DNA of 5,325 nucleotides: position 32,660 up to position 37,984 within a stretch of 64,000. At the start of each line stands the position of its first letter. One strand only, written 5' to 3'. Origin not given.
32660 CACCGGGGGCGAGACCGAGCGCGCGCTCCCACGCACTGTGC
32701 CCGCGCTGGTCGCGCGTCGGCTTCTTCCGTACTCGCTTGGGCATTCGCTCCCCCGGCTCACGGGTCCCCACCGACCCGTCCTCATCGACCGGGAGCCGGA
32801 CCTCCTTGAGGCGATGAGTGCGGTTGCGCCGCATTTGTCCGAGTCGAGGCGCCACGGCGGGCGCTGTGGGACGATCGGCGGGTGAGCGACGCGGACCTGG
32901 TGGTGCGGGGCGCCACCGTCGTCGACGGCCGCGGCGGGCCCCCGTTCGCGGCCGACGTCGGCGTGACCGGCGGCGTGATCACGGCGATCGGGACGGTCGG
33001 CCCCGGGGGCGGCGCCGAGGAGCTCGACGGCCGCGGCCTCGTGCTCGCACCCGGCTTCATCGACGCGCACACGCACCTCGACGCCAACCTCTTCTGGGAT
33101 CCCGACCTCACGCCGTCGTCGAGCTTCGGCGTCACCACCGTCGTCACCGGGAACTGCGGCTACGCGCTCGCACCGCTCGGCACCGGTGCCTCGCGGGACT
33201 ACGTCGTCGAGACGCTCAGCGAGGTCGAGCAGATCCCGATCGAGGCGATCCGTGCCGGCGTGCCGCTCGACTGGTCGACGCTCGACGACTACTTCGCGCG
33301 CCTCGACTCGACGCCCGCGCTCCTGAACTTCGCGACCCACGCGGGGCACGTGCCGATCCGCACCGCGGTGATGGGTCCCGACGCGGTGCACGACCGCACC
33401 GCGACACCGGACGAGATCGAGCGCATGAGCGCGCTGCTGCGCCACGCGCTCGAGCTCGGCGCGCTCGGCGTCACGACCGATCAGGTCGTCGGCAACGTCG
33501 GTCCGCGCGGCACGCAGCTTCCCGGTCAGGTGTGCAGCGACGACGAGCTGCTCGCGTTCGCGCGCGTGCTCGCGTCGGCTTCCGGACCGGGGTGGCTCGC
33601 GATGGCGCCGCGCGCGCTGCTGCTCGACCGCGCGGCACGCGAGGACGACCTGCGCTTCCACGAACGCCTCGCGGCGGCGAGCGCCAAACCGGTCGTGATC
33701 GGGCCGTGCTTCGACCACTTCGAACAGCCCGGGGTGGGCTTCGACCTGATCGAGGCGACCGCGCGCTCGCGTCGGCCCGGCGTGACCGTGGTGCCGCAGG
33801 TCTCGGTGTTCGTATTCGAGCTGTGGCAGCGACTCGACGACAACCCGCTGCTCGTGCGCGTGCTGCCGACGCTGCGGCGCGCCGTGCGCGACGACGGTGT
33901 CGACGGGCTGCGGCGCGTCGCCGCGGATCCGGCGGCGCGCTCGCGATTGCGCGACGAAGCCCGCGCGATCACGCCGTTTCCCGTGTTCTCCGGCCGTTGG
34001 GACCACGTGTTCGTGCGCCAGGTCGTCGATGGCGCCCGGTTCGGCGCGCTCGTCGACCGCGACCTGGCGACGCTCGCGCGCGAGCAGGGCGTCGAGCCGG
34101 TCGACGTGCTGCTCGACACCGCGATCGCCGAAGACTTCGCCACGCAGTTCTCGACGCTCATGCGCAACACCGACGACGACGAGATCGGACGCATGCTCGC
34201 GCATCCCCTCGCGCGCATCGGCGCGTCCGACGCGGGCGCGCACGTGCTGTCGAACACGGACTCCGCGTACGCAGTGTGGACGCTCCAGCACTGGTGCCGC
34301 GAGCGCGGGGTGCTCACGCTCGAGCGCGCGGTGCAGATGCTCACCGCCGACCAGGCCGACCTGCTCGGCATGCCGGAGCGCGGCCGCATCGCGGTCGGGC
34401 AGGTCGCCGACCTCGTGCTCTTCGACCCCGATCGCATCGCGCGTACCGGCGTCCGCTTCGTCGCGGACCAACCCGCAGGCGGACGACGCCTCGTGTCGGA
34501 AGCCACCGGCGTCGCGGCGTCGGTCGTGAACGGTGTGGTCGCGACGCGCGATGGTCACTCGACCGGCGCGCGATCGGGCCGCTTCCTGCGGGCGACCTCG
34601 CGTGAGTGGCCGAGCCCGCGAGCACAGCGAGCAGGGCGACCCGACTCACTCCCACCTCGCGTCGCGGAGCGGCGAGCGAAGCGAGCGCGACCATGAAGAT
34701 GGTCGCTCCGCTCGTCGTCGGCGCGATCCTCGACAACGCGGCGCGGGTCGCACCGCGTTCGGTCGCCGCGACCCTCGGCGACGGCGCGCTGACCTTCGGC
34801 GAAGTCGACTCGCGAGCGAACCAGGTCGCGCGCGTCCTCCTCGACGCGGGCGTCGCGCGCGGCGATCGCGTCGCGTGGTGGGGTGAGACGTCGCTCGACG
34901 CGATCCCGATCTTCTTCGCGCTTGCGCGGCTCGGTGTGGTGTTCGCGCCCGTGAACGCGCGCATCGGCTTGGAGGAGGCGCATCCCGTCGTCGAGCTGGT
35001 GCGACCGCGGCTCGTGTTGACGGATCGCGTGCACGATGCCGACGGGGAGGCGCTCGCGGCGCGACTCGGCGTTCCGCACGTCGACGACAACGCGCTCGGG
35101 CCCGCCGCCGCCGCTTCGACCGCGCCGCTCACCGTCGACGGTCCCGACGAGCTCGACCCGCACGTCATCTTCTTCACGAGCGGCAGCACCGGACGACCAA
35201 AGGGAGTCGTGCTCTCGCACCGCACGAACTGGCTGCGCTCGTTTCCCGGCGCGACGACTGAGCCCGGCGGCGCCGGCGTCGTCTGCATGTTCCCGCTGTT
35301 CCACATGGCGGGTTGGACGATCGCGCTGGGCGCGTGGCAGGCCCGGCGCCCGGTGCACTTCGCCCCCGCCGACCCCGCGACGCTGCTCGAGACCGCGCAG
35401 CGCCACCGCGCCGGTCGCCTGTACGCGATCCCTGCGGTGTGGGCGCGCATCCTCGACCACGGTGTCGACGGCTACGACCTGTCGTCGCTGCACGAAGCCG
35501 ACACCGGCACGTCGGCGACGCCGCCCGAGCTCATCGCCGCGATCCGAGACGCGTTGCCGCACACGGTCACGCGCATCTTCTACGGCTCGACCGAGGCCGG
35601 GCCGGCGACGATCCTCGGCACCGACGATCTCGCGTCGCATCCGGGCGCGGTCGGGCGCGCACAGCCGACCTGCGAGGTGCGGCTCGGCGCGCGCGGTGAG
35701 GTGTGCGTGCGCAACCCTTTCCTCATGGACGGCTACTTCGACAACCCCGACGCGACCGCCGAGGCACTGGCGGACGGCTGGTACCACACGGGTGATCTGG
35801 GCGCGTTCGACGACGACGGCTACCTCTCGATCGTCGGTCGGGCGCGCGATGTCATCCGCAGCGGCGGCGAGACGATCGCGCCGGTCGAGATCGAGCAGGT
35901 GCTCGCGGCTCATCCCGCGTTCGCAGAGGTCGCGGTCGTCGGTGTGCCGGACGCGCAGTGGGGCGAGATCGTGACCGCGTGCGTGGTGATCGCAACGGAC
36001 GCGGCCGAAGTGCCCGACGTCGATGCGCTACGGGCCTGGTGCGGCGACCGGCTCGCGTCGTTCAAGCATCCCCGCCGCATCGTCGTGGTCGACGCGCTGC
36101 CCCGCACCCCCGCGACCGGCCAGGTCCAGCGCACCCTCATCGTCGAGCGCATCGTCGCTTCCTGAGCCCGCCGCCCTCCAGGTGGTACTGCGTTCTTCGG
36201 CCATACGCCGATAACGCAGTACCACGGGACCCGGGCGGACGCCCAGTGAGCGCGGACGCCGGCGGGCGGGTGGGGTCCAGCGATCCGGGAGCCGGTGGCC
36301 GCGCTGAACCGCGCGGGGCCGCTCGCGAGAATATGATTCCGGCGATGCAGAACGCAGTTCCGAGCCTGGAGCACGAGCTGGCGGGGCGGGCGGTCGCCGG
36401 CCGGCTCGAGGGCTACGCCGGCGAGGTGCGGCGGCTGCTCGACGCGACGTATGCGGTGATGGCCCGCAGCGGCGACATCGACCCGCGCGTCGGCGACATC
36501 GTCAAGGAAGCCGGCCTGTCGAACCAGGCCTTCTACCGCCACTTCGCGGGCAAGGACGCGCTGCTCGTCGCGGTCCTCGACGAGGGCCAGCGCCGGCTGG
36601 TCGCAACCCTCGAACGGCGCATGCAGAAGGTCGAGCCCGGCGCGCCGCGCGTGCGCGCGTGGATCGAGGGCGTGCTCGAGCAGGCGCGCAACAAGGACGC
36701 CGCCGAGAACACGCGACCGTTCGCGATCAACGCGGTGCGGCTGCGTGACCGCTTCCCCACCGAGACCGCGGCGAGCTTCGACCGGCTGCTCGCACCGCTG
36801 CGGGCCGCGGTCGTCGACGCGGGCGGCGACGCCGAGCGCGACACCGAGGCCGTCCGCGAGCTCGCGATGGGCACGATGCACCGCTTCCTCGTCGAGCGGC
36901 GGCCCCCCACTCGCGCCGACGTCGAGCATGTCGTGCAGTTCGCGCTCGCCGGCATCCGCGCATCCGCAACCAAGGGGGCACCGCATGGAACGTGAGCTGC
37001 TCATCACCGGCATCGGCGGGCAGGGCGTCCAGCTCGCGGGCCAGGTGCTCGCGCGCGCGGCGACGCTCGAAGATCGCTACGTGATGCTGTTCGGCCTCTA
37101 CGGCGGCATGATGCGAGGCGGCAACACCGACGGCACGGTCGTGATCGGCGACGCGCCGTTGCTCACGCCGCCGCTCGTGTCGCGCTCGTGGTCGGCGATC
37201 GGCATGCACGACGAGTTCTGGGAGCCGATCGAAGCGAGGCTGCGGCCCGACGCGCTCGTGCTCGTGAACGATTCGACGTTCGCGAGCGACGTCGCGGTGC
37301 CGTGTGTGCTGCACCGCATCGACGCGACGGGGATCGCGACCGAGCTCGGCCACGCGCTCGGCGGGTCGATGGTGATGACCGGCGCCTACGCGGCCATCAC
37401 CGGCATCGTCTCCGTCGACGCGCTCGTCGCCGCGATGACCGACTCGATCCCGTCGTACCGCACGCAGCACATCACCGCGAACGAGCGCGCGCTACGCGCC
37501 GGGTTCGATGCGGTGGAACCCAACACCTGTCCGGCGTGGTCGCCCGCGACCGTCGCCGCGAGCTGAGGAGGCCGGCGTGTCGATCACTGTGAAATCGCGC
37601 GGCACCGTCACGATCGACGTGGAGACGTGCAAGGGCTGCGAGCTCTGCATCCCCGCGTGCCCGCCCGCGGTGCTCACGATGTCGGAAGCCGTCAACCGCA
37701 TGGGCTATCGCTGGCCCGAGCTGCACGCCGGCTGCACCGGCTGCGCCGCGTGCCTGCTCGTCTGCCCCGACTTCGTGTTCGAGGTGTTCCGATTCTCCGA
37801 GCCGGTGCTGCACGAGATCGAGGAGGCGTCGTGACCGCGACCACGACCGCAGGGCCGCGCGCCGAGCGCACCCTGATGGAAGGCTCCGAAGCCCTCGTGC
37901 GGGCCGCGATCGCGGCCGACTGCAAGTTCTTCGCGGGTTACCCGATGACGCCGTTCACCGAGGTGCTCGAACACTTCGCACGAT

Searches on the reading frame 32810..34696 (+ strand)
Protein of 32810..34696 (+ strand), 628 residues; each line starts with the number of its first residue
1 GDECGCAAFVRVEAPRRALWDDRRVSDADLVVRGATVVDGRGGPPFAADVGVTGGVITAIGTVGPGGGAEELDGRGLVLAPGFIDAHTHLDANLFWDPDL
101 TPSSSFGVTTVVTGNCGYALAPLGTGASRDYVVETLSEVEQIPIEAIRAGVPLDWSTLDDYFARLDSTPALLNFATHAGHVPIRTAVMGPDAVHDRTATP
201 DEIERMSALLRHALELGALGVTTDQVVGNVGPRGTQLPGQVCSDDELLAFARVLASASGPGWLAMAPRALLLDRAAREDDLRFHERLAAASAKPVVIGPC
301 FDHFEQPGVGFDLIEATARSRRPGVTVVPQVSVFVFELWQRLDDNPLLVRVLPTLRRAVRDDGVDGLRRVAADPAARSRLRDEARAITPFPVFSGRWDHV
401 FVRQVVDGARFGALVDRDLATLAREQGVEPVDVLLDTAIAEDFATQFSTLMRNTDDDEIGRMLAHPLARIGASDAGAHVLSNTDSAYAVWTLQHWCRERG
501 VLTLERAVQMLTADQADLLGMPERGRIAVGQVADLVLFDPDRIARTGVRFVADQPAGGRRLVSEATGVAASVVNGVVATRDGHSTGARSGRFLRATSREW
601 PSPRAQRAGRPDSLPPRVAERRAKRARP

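Call 52: search_protein_families(library=pfam, proteins=[window:32810-34696:+], max_evalue=0.0001)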
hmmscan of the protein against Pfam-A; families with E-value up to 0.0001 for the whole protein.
window:32810-34696:+ (628 aa): 2 families
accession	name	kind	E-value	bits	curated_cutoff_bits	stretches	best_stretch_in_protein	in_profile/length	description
PF07969.17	Amidohydro_3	-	1.6e-30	107.5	29.7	2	415-576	317-469/472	Amidohydrolase family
PF01979.26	Amidohydro_1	-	1.7e-12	47.7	25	1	486-542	267-321/345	Amidohydrolase family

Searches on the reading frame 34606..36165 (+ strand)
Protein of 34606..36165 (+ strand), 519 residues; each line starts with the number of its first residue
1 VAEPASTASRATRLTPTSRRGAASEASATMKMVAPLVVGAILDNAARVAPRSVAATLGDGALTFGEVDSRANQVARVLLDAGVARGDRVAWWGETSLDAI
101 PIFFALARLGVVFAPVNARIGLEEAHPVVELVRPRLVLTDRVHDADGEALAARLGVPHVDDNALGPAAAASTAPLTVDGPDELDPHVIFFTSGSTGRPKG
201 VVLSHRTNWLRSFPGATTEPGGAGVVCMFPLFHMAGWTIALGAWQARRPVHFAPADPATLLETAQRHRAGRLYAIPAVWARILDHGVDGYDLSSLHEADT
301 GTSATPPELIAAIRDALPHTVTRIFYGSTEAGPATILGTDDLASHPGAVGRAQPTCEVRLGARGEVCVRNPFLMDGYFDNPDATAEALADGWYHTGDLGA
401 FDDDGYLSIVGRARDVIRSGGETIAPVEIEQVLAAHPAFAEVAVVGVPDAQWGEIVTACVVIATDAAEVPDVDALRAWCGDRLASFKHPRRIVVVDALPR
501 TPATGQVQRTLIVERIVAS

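Call 52: search_protein_families(library=pfam, proteins=[window:34606-36165:+], max_evalue=0.0001)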
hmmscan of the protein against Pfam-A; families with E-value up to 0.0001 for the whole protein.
window:34606-36165:+ (519 aa): 2 families
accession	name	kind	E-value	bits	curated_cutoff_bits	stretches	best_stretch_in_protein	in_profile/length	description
PF00501.34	AMP-binding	-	1.8e-58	198.6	29.9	1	43-378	2-384/384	AMP-binding enzyme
PF13193.12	AMP-binding_C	-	1.7e-20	74.1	24.5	1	428-502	1-73/76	AMP-binding enzyme C-terminal domain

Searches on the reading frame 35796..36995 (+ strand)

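Call 52: search_protein_families(library=pfam, proteins=[window:35796-36995:+], max_evalue=0.0001)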
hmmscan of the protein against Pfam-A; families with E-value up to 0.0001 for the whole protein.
window:35796-36995:+ (399 aa): 1 family
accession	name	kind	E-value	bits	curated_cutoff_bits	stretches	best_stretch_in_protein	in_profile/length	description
PF00440.29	TetR_N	-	3.7e-08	33.5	24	1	214-260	1-47/47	Bacterial regulatory proteins, tetR family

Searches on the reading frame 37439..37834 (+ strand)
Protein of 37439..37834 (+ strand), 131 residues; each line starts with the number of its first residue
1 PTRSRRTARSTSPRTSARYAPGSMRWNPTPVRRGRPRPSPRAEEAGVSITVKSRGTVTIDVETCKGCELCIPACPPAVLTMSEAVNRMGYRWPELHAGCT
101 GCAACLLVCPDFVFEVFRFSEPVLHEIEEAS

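Call 55: search_protein_families(library=pfam, proteins=[window:37439-37834:+], max_evalue=0.0001)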
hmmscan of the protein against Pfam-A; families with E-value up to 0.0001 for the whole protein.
window:37439-37834:+ (131 aa): 9 families
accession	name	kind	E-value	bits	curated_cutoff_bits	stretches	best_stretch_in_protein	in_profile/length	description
PF12838.12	Fer4_7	-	1.5e-10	41.8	27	1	63-110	1-49/52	4Fe-4S dicluster domain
PF13187.11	Fer4_9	-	3.9e-08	33.6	27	1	64-111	2-49/52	4Fe-4S dicluster domain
PF14697.11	Fer4_21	-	8.2e-08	32.7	35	1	59-110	3-52/59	4Fe-4S dicluster domain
PF12797.12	Fer4_2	-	8e-07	29.1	24.5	0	57-75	3-21/22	4Fe-4S binding domain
PF00037.32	Fer4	-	1.1e-06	28.6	21.1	0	57-77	1-21/24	4Fe-4S binding domain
PF12837.12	Fer4_6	-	1.5e-06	28.3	25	0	57-78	2-23/24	4Fe-4S binding domain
PF12800.12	Fer4_4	-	1.9e-06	28.2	24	0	62-75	2-15/17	4Fe-4S binding domain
PF13237.11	Fer4_10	-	6.1e-06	26.5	25.5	0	57-110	2-53/53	4Fe-4S dicluster domain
PF13459.11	Fer4_15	-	5.6e-05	24.2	22.4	0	57-78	1-21/66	4Fe-4S single cluster domain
